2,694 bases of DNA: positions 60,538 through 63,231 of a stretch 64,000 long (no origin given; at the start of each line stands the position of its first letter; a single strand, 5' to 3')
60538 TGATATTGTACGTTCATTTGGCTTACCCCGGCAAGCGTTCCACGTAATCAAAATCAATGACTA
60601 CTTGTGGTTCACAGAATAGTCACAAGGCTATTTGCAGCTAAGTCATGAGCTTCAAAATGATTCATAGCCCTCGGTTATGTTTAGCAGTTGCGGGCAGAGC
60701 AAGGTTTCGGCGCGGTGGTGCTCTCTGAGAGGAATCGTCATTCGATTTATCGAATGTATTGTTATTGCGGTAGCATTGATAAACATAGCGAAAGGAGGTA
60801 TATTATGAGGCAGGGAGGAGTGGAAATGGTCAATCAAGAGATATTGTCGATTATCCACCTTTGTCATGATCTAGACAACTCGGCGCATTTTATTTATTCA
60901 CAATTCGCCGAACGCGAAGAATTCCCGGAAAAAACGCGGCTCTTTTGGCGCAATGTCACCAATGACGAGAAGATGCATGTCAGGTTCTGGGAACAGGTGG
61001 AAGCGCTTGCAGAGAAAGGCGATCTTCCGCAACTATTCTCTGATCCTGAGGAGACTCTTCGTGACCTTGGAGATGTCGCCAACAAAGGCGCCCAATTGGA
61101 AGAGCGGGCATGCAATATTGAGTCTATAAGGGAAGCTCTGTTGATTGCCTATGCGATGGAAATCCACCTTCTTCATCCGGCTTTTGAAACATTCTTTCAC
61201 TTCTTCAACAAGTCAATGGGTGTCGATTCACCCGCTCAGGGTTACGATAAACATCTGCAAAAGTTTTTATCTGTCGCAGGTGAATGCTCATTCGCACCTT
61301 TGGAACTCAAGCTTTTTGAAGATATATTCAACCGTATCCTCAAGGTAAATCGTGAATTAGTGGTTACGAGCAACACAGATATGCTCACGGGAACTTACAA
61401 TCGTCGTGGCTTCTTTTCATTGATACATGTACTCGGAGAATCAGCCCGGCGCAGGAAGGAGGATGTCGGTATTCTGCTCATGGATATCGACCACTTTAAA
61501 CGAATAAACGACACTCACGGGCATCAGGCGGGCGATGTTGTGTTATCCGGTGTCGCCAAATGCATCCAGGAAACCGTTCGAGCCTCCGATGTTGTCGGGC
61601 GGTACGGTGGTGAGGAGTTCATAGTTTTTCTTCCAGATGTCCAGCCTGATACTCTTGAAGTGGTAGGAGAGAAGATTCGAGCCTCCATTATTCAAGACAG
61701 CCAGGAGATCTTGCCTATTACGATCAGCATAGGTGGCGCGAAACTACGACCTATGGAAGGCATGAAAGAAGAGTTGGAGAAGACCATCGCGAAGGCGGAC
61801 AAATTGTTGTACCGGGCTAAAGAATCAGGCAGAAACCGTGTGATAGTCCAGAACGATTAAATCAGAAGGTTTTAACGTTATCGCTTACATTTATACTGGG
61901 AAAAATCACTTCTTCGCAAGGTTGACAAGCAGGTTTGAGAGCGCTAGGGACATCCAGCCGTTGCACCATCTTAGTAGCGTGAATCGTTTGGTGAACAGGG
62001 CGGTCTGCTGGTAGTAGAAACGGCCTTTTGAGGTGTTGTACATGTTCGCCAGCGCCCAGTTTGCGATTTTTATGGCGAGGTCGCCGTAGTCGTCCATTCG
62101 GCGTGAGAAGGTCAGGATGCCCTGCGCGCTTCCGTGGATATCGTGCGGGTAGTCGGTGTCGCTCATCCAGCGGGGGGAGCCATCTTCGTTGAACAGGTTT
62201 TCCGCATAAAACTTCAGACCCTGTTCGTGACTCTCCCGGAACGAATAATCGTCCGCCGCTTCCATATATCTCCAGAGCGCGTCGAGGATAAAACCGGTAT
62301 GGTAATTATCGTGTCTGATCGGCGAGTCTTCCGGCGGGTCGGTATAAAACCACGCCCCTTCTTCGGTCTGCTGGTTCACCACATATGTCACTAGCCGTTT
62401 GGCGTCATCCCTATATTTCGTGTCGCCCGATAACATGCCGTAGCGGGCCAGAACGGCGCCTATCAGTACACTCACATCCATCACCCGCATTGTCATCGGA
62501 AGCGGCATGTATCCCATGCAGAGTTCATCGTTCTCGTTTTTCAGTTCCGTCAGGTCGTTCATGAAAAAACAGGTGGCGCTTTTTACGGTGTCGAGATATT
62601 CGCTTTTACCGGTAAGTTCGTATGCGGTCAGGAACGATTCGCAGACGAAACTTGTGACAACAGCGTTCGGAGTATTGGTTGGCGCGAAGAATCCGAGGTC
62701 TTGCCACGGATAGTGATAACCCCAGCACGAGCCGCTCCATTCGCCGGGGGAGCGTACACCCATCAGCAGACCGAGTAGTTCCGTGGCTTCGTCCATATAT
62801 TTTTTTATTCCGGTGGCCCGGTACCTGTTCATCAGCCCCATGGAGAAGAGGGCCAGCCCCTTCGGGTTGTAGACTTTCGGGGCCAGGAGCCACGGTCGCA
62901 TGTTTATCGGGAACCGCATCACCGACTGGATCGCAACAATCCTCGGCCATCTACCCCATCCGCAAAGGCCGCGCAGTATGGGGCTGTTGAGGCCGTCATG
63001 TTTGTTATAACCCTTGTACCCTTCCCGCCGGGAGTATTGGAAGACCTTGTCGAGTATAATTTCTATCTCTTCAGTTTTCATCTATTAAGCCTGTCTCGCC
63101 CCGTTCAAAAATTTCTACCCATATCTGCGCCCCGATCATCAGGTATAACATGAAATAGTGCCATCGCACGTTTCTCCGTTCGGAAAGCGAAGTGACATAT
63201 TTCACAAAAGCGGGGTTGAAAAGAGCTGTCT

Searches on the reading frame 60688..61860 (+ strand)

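Call 73: search_protein_families(library=pfam, proteins=[window:60688-61860:+], max_evalue=0.001)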
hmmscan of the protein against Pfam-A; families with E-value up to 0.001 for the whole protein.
window:60688-61860:+ (390 aa): 1 family
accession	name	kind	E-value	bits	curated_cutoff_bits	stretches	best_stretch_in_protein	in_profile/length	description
PF00990.26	GGDEF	-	4e-40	137.7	23.8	1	229-384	2-161/161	Diguanylate cyclase, GGDEF domain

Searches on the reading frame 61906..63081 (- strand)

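Call 73: search_protein_families(library=pfam, proteins=[window:61906-63081:-], max_evalue=0.001)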
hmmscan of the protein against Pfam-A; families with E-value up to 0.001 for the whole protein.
window:61906-63081:- (391 aa): 2 families
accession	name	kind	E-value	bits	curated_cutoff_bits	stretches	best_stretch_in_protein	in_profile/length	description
PF07470.19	Glyco_hydro_88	-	3e-06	26.9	26.6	0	148-245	36-119/352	Glycosyl Hydrolase Family 88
PF07944.18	Beta-AFase-like_GH127_cat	-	0.0007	19.1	24.9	0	149-278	133-245/376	Beta-L-arabinofuranosidase, GH127 catalytic domain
